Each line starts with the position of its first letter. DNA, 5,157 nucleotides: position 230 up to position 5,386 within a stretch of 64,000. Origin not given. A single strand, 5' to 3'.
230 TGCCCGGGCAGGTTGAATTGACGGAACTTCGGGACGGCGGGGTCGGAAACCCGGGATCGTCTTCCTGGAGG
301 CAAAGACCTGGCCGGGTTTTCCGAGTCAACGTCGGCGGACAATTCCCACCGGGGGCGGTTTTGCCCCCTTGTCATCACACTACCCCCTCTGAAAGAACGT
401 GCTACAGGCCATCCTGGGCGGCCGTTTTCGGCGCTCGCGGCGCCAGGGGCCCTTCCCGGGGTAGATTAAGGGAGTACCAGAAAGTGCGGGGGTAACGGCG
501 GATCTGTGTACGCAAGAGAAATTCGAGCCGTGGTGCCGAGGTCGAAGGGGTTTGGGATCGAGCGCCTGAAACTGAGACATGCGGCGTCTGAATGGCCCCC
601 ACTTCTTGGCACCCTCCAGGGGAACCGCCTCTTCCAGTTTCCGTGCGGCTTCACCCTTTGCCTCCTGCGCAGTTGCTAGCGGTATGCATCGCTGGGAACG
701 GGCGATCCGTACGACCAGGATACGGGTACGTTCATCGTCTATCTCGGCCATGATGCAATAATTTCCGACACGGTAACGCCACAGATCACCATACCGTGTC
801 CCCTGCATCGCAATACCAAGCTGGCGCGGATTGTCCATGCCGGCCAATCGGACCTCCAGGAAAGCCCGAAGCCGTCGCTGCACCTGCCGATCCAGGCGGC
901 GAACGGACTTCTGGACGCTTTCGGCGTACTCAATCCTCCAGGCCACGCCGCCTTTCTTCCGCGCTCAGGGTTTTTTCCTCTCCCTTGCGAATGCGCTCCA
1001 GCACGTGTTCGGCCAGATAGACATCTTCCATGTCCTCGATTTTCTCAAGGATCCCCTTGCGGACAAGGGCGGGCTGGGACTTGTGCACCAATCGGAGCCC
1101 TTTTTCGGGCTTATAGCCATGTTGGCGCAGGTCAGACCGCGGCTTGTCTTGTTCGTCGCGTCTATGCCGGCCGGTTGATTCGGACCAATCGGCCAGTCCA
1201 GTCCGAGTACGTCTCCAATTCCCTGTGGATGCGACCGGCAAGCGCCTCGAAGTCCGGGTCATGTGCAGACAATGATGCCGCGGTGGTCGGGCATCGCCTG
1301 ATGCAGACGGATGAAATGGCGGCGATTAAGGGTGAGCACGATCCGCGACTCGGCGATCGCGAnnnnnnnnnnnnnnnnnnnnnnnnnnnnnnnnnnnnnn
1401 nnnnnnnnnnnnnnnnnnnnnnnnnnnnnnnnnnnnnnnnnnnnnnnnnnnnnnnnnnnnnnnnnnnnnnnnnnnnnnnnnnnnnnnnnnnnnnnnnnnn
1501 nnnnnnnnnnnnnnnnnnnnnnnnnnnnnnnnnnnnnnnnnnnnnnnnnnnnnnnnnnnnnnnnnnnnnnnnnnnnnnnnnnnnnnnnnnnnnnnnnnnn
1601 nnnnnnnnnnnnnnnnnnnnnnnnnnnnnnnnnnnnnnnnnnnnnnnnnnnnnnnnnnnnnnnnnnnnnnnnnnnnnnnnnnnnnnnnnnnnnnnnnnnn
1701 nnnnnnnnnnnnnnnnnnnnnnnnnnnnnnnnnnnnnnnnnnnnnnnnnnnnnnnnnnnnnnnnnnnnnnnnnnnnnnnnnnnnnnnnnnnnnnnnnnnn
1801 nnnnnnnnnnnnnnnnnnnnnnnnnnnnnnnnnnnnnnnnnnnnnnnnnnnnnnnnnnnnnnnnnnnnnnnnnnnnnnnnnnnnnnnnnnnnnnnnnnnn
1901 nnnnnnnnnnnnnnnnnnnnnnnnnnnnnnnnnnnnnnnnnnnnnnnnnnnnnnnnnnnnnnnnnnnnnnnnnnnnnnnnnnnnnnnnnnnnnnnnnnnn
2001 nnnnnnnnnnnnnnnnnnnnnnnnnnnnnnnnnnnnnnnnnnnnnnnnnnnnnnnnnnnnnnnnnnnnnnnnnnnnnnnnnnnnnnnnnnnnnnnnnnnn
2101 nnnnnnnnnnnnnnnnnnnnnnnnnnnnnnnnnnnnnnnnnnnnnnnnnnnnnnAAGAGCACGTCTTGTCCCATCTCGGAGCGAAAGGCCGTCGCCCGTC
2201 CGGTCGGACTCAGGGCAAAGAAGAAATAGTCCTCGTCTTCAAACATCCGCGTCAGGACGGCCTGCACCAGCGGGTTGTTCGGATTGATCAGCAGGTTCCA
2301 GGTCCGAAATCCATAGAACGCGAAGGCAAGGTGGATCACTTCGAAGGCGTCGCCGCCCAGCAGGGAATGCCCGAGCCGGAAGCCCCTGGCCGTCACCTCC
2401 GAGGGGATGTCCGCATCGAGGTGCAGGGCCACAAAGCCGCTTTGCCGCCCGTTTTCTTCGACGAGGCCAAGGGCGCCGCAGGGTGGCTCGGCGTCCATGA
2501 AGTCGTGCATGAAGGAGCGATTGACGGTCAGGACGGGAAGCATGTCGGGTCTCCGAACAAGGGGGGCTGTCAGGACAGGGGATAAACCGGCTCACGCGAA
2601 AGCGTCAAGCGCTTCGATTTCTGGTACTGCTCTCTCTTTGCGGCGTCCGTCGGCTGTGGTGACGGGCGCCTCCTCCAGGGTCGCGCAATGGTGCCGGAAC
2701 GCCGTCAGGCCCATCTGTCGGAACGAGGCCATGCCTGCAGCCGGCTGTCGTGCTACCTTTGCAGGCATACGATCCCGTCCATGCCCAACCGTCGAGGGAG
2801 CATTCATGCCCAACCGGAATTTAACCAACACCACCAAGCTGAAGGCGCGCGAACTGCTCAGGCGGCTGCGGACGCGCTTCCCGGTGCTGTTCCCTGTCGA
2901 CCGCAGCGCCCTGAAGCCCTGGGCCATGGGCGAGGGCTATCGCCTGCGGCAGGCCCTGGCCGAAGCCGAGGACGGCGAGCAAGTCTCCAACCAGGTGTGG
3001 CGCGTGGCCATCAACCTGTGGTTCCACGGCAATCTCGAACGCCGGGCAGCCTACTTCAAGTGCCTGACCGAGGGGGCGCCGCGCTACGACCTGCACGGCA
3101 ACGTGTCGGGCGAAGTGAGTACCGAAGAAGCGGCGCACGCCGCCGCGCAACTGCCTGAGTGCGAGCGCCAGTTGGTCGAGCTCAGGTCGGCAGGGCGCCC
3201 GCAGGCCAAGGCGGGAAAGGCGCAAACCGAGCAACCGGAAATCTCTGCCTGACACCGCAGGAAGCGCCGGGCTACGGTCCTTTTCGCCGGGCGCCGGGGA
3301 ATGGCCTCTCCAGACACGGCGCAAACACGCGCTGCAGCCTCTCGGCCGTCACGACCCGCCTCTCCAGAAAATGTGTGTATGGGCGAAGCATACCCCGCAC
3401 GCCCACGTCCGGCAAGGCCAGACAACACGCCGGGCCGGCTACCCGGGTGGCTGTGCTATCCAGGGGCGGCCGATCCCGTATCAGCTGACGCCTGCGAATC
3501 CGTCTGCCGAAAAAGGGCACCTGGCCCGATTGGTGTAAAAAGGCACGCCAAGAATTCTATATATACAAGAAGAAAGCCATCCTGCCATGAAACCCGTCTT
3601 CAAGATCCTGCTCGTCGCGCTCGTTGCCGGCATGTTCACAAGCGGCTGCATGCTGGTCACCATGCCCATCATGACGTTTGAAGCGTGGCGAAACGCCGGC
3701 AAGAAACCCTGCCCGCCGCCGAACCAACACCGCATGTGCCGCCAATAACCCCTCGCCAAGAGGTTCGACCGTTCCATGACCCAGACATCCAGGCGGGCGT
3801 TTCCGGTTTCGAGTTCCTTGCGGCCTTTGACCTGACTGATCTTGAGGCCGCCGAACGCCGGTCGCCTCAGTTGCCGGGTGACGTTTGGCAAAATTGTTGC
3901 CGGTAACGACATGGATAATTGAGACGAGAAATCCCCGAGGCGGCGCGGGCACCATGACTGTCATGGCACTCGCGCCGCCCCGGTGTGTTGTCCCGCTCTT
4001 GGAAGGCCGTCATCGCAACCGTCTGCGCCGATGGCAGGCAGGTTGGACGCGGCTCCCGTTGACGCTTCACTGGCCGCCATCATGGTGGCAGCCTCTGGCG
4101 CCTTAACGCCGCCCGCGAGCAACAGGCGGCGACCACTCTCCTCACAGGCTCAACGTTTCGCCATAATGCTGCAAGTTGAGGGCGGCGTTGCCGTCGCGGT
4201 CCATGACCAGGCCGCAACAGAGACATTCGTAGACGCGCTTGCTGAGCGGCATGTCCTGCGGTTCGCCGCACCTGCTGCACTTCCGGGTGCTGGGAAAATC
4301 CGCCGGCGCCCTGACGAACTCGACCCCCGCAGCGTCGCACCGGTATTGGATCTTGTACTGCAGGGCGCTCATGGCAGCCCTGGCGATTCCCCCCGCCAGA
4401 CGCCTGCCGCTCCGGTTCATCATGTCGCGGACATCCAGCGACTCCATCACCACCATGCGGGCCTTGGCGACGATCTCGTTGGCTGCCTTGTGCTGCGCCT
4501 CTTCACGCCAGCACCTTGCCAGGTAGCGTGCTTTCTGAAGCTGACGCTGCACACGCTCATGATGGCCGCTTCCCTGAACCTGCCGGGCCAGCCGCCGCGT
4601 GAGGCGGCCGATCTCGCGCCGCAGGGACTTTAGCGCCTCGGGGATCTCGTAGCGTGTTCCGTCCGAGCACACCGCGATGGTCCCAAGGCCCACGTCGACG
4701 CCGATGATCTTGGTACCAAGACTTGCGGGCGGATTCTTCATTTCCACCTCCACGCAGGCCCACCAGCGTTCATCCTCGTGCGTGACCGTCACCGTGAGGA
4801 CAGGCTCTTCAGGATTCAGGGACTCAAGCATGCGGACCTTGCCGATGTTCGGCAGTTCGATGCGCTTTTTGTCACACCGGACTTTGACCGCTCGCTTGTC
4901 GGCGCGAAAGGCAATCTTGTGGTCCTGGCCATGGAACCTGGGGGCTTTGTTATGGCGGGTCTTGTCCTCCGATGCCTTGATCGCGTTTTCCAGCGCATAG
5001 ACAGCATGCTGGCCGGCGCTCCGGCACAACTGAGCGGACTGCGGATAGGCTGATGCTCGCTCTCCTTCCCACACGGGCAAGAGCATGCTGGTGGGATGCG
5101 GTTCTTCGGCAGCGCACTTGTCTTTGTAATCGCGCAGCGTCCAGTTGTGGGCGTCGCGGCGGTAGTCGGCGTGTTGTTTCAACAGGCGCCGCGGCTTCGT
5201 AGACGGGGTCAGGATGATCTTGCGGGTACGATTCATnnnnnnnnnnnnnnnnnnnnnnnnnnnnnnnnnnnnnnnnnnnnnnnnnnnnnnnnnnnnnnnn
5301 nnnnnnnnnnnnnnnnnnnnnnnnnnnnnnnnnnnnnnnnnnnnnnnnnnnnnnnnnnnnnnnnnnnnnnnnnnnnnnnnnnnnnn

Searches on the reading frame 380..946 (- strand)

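Call 76: search_protein_families(library=pfam, proteins=[window:380-946:-], max_evalue=0.05)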
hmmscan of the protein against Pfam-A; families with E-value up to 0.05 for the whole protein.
window:380-946:- (188 aa): 1 family
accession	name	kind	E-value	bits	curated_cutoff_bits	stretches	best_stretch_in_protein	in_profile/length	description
PF05016.21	ParE_toxin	-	1.2e-08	35.8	23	1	5-85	1-86/89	ParE toxin of type II toxin-antitoxin system, parDE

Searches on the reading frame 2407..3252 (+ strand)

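Call 76: search_protein_families(library=pfam, proteins=[window:2407-3252:+], max_evalue=0.05)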
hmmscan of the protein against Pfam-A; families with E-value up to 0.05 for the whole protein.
window:2407-3252:+ (281 aa): 1 family
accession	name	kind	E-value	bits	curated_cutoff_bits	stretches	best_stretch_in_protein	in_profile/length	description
PF04352.18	ProQ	-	1.4e-15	57.6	27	1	147-254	4-101/109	ProQ/FINO family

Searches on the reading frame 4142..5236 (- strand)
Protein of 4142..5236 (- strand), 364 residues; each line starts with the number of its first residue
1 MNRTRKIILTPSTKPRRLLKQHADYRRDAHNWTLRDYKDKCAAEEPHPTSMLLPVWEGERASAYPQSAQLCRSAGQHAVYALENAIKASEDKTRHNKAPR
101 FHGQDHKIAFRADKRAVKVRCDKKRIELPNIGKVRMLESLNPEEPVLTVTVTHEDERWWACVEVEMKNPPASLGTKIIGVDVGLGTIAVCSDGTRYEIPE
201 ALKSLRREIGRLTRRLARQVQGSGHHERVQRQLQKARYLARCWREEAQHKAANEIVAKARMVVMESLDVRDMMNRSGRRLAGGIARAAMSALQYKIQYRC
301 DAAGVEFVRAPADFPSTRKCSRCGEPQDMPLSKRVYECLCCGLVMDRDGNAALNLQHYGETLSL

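Call 15: search_protein_families(library=pfam, proteins=[window:4142-5236:-], max_evalue=0.001)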
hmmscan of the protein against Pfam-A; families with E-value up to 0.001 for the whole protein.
window:4142-5236:- (364 aa): 2 families
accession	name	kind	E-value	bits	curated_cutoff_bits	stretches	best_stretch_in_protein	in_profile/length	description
PF01385.25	OrfB_IS605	-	2.2e-16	60.6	30.5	1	161-274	3-118/120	Probable transposase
PF07282.18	Cas12f1-like_TNB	-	7e-15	55.4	26.3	1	292-355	4-60/60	Cas12f1-like, TNB domain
